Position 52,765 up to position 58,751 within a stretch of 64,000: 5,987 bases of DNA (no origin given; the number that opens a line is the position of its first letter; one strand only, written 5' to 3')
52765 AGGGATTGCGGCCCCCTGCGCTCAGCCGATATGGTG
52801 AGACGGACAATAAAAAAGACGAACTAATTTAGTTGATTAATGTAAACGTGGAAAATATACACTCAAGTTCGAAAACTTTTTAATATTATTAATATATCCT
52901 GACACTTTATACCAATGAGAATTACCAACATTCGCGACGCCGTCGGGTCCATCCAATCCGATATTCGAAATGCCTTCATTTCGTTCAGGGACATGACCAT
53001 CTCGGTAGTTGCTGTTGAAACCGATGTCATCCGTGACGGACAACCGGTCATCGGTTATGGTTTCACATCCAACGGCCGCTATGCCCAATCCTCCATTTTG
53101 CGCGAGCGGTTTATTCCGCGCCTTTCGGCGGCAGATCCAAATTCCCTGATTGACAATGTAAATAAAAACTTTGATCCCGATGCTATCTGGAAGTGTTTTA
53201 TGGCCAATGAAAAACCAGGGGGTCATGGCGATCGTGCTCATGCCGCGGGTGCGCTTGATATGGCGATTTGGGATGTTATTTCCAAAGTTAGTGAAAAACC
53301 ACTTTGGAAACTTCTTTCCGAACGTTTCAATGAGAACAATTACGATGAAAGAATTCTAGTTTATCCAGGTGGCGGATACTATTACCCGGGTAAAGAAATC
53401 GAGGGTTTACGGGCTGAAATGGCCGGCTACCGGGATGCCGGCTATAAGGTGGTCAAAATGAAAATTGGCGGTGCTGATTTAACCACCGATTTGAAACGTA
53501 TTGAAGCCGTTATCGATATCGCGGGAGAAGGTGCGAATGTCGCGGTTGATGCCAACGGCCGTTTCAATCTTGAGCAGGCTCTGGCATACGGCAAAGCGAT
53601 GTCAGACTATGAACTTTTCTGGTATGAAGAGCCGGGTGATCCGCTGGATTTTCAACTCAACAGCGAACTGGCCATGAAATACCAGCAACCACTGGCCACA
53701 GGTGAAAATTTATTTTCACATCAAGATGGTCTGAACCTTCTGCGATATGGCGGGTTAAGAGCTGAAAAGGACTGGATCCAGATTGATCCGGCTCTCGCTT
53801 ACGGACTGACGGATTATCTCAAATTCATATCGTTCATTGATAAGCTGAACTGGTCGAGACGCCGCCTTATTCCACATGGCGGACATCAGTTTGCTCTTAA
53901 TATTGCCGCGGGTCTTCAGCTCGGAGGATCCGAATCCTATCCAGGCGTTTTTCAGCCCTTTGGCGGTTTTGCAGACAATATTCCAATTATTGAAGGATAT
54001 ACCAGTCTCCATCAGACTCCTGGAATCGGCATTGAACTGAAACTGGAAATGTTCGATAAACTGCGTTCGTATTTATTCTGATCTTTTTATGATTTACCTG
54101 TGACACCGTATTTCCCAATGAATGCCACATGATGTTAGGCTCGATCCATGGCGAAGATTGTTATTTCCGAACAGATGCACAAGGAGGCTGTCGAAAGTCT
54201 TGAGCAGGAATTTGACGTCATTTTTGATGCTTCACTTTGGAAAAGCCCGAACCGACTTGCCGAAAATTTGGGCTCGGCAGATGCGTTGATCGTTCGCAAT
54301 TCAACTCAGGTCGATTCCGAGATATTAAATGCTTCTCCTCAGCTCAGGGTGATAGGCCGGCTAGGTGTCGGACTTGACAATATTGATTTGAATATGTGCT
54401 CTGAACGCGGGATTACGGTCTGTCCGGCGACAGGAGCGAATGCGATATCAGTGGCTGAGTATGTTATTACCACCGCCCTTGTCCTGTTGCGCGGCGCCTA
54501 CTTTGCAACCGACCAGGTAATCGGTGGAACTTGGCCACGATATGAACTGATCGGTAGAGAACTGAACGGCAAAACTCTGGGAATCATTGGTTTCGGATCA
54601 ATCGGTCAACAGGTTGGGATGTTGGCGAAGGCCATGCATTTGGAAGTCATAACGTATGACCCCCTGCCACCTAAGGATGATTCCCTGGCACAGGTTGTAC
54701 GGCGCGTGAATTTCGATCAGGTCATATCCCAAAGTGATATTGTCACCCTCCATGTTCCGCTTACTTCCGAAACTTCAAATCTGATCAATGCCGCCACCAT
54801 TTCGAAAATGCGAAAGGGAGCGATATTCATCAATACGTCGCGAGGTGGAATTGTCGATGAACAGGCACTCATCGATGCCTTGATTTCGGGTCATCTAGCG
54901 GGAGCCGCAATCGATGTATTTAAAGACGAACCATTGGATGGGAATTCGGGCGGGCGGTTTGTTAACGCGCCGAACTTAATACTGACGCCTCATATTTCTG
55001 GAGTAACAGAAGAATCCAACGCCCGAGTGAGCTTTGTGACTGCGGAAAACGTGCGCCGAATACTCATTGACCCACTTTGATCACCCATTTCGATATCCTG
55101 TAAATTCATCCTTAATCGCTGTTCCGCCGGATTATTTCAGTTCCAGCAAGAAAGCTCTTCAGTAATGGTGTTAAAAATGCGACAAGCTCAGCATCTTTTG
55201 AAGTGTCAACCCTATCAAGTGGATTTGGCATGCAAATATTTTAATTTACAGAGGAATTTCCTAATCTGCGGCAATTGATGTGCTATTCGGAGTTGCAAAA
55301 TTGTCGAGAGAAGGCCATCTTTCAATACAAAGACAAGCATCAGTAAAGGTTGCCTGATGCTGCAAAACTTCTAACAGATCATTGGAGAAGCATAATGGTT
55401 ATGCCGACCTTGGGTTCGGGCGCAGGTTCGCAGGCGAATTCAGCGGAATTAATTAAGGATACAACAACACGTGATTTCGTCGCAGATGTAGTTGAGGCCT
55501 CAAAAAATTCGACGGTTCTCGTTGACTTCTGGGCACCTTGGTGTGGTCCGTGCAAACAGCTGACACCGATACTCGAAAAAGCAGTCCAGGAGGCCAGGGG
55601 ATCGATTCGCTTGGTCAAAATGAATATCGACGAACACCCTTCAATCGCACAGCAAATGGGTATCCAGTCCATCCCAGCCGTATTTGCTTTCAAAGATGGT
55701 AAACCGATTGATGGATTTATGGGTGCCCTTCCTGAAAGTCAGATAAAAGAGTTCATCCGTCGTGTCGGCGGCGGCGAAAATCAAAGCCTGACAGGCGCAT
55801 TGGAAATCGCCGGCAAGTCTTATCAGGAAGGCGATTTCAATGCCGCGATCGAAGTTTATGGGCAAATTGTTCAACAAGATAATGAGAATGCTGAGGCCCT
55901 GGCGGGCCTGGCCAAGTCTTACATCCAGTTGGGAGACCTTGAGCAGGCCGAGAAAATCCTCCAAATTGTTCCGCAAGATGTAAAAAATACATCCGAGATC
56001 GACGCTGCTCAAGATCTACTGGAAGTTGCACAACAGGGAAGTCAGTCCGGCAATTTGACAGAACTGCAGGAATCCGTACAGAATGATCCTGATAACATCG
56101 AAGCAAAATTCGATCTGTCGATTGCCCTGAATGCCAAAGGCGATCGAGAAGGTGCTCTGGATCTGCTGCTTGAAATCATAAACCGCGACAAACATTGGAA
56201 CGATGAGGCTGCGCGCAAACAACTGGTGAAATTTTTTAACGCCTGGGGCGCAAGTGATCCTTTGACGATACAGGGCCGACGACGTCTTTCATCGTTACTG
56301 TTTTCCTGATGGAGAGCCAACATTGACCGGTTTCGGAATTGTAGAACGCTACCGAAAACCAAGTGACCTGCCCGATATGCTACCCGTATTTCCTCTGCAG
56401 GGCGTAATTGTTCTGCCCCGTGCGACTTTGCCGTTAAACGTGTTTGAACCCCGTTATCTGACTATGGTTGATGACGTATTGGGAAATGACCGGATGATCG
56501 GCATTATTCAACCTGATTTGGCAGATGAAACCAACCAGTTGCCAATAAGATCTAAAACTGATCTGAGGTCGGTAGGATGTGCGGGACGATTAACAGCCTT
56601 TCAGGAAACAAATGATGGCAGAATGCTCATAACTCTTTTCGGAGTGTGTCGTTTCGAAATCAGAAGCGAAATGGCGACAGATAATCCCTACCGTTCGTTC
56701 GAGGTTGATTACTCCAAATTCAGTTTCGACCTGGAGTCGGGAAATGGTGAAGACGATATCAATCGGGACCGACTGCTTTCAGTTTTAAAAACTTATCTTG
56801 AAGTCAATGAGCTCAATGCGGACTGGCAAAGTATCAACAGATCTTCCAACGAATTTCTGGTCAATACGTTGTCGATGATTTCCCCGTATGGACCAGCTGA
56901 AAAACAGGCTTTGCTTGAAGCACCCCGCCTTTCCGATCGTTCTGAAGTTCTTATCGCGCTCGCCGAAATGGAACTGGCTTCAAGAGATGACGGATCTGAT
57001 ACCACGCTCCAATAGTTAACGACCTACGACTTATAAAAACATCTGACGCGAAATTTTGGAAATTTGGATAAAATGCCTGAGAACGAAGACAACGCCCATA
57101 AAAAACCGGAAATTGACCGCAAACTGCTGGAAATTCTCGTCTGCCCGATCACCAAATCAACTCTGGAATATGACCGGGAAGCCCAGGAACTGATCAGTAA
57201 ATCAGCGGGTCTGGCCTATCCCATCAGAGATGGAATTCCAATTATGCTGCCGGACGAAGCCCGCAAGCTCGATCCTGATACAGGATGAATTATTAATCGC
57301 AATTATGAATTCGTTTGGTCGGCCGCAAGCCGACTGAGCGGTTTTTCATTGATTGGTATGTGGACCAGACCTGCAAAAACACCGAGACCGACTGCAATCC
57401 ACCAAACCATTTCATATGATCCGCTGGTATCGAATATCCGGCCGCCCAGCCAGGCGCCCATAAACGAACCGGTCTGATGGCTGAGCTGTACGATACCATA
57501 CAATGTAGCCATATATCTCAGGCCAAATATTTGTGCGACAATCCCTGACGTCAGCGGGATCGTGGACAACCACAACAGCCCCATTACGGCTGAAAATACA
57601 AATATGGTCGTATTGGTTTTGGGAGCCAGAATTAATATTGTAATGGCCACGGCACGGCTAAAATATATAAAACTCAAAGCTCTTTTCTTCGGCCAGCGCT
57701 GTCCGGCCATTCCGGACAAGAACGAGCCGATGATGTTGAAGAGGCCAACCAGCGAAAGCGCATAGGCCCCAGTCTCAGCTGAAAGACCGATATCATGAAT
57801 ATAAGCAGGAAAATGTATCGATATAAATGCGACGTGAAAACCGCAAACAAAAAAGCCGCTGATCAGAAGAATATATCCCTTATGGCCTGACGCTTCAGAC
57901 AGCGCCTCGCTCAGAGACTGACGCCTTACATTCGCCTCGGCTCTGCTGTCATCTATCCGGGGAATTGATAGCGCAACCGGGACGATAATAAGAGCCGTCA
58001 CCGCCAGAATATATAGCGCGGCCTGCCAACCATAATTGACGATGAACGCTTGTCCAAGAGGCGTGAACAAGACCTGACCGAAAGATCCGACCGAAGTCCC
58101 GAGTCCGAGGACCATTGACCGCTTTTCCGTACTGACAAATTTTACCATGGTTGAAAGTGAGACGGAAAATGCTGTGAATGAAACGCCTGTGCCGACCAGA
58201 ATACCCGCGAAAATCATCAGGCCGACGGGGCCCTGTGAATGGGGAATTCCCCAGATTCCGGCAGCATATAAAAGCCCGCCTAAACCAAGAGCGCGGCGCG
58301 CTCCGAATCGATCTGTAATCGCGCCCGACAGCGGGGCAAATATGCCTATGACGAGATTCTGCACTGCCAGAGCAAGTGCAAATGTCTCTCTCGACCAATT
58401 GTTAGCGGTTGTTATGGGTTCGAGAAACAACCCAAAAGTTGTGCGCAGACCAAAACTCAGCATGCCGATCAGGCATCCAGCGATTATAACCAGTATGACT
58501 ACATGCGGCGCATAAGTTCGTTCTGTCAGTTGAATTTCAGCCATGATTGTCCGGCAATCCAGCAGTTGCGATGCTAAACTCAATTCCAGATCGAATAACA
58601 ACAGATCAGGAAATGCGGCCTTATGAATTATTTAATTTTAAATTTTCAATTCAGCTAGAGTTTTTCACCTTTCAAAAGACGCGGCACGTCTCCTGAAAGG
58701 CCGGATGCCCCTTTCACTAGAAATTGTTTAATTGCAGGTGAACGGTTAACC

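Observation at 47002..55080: GntR-linked cluster joining a divergent four-subunit SDH/FRD paralog to an Fe-S hydro-lyase, a TarD-like enolase and a D-2-hydroxyacid dehydrogenase: candidate uncharacterised tartrate / C4-dicarboxylate respiratory module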

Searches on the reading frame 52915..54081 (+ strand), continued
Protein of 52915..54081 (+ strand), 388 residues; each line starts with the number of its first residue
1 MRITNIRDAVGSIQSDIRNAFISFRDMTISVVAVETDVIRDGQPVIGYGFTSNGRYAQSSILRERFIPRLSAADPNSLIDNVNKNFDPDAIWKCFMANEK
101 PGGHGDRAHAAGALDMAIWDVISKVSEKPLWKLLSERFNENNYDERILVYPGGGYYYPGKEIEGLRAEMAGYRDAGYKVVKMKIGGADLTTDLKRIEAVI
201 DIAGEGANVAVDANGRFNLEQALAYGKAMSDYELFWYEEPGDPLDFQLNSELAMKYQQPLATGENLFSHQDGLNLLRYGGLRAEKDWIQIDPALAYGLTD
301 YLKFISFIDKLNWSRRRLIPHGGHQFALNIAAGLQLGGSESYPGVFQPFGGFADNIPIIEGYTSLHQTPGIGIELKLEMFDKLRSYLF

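Call 72: get_annotated_region(hit=H45, flank=7000)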
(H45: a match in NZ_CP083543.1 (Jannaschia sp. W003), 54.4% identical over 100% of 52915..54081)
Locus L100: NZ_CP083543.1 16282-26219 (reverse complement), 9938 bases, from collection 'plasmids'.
description: Jannaschia sp. W003 plasmid unnamed4, complete sequence
organism: Jannaschia sp. W003 (NCBI taxid 2867012)
taxonomy: Bacteria; Pseudomonadota; Alphaproteobacteria; Rhodobacterales; Roseobacteraceae; Jannaschia; Jannaschia sp. W003
host: -; source: -; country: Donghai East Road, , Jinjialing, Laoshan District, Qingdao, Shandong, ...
typing (MOB-suite, as given by PLSDB): non-mobilizable
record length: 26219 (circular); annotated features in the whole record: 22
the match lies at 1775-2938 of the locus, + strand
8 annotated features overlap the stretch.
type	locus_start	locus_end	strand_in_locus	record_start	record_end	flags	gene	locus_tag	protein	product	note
CDS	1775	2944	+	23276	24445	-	-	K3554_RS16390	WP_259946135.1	mandelate racemase/muconate lactonizing enzyme family protein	-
CDS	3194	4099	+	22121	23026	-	-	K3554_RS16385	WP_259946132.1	alpha/beta hydrolase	-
CDS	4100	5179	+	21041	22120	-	-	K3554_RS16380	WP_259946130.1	tartrate dehydrogenase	GO:0046395 - carboxylic acid catabolic process [Evidence IEA]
CDS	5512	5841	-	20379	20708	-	-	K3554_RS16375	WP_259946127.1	hypothetical protein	-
CDS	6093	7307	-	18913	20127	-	-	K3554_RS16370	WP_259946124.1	ester cyclase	GO:0030638 - polyketide metabolic process [Evidence IEA]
CDS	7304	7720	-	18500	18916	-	-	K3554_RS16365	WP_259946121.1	hypothetical protein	-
CDS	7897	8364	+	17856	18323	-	-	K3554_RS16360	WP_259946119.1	MarR family transcriptional regulator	GO:0006355 - regulation of DNA-templated transcription [Evidence IEA]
CDS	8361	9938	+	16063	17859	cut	-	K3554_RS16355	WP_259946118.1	efflux RND transporter periplasmic adaptor subunit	GO:0006810 - transport [Evidence IEA]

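Call 73: get_annotated_region(hit=H39, flank=7000)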
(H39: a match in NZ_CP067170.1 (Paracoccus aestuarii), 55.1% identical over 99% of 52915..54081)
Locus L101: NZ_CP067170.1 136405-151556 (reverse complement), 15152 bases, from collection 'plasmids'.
description: Paracoccus aestuarii strain DSM 19484 plasmid p296221, complete sequence
organism: Paracoccus aestuarii (NCBI taxid 453842)
taxonomy: Bacteria; Pseudomonadota; Alphaproteobacteria; Rhodobacterales; Paracoccaceae; Paracoccus; Paracoccus aestuarii
host: -; source: cell culture,isolated from tidal flat sediment; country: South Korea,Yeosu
typing (MOB-suite, as given by PLSDB): non-mobilizable; replicon rep_cluster_229
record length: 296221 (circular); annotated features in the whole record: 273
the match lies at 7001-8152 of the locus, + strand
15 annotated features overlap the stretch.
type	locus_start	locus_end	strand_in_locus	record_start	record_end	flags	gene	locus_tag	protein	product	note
CDS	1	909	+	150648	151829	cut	-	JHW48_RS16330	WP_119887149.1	UxaA family hydrolase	-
CDS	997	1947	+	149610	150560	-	-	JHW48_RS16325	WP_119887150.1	tripartite tricarboxylate transporter substrate binding protein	-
CDS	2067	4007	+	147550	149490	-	-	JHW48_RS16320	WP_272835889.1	tripartite tricarboxylate transporter permease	-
CDS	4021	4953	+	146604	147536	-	-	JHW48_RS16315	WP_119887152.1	hydroxyacid dehydrogenase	-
CDS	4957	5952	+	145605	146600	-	-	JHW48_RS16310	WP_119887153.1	Ldh family oxidoreductase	-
CDS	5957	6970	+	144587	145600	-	-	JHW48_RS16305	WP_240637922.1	putative sulfate exporter family transporter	-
CDS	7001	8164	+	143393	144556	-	-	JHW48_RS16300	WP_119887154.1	mandelate racemase/muconate lactonizing enzyme family protein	-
CDS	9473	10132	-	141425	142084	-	-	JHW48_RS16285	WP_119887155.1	hypothetical protein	-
CDS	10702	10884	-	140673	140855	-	-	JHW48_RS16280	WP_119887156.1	hypothetical protein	-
CDS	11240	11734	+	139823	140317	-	-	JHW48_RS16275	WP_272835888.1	DUF305 domain-containing protein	-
CDS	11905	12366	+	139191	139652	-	cueR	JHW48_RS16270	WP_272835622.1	Cu(I)-responsive transcriptional regulator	GO:0006878 - intracellular copper ion homeostasis [Evidence IEA]; GO:0006355 - regulation of DNA-templated ...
CDS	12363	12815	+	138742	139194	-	-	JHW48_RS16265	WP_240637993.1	DUF411 domain-containing protein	-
CDS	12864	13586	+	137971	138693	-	-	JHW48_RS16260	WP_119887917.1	glutaredoxin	-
CDS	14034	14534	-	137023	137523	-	-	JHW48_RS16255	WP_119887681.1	GNAT family N-acetyltransferase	-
CDS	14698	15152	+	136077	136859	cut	-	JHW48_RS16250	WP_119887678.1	inositol monophosphatase family protein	-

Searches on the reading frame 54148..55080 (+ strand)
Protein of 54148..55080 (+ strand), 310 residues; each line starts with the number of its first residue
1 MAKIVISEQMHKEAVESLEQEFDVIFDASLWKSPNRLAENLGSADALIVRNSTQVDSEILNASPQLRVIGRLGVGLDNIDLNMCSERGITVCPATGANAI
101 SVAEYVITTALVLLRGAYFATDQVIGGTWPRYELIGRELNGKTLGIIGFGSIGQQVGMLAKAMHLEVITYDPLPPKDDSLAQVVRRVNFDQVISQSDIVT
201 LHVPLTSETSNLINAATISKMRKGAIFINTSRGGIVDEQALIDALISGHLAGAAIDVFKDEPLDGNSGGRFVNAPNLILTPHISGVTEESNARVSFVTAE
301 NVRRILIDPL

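Call 3: search_protein_families(library=pfam, proteins=[window:54148-55080:+])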
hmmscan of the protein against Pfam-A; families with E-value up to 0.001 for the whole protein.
window:54148-55080:+ (310 aa): 3 families
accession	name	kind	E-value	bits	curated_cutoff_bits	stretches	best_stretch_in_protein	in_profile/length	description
PF02826.25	2-Hacid_dh_C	-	1.4e-57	194.4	25.1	1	108-284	2-178/178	D-isomer specific 2-hydroxyacid dehydrogenase, NAD binding domain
PF00389.36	2-Hacid_dh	-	1.7e-29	102.7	24.6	1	4-306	1-124/134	D-isomer specific 2-hydroxyacid dehydrogenase, catalytic domain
PF03446.21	NAD_binding_2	-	2.6e-05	24.7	21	1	144-241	2-103/161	NAD binding domain of 6-phosphogluconate dehydrogenase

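Call 4: search_protein_families(library=ncbifam, proteins=[window:54148-55080:+])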
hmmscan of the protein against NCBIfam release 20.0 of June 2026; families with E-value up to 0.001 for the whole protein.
window:54148-55080:+ (310 aa): 22 families
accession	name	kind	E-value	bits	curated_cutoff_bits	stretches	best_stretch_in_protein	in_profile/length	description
TIGR01327.1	PGDH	equivalog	1.3e-91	308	454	1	3-308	1-303/525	phosphoglycerate dehydrogenase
NF008759.0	PRK11790.1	equivalog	2.9e-71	240.3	404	1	2-302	12-313/410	phosphoglycerate dehydrogenase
NF009714.1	PRK13243.1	equivalog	3.9e-61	207.2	455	1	3-302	4-309/332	glyoxylate reductase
NF005069.0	PRK06487.1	equivalog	1.4e-57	195.2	448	1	31-304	36-309/320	2-hydroxyacid dehydrogenase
NF005387.0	PRK06932.1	equivalog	1.3e-49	168.9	492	1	38-290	39-294/314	2-hydroxyacid dehydrogenase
NF006263.0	PRK08410.1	equivalog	2.2e-48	165.2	389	1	33-305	32-306/311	D-2-hydroxyacid dehydrogenase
NF005750.0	PRK07574.1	equivalog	3.8e-47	161.2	329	1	54-299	103-350/386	NAD-dependent formate dehydrogenase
NF001309.0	PRK00257.1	equivalog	4.1e-45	154.4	434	1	21-297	15-269/379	4-phosphoerythronate dehydrogenase PdxB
NF011938.0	PRK15409.1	equivalog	1e-42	146.3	492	1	4-301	5-304/324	glyoxylate/hydroxypyruvate reductase GhrB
NF041369.1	Dhydh_Halo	equivalog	2.9e-42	145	400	1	73-305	63-294/305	D-2-hydroxyacid dehydrogenase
NF000492.1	vanH_gen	exception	8.1e-36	123.7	540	1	44-261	43-255/312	D-lactate dehydrogenase VanH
NF006374.0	PRK08605.1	subfamily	1e-32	113.5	356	1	67-290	71-306/332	D-lactate dehydrogenase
NF005027.0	PRK06436.1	equivalog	2.6e-31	108.9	261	1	67-303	51-277/303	2-hydroxyacid dehydrogenase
NF011966.0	PRK15438.1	equivalog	6.6e-30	104.4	687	1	38-295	32-267/378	4-phosphoerythronate dehydrogenase PdxB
NF000151.1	vanH-Ac1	exception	2.9e-28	99.2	750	1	66-261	103-291/351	D-lactate dehydrogenase VanH-Ac1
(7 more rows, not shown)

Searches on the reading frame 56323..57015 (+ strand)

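Call 34: search_protein_families(library=pfam, proteins=[window:56323-57015:+])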
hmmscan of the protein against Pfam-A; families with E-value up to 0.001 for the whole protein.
window:56323-57015:+ (230 aa): 1 family
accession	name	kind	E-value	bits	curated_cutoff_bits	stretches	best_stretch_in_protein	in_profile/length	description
PF02190.22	LON_substr_bdg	-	1e-26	94.5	28.7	1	20-211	2-195/200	ATP-dependent protease La (LON) substrate-binding domain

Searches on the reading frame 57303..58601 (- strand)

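Call 34: search_protein_families(library=pfam, proteins=[window:57303-58601:-])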
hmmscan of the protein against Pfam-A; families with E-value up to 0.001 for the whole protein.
window:57303-58601:- (432 aa): 2 families
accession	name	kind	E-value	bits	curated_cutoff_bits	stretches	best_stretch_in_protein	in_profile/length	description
PF07690.21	MFS_1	-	1.6e-44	152.7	33.4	2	43-371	2-335/347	Major Facilitator Superfamily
PF13347.12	MFS_2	-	1.2e-05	24.5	27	1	42-341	6-324/427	MFS/sugar transport protein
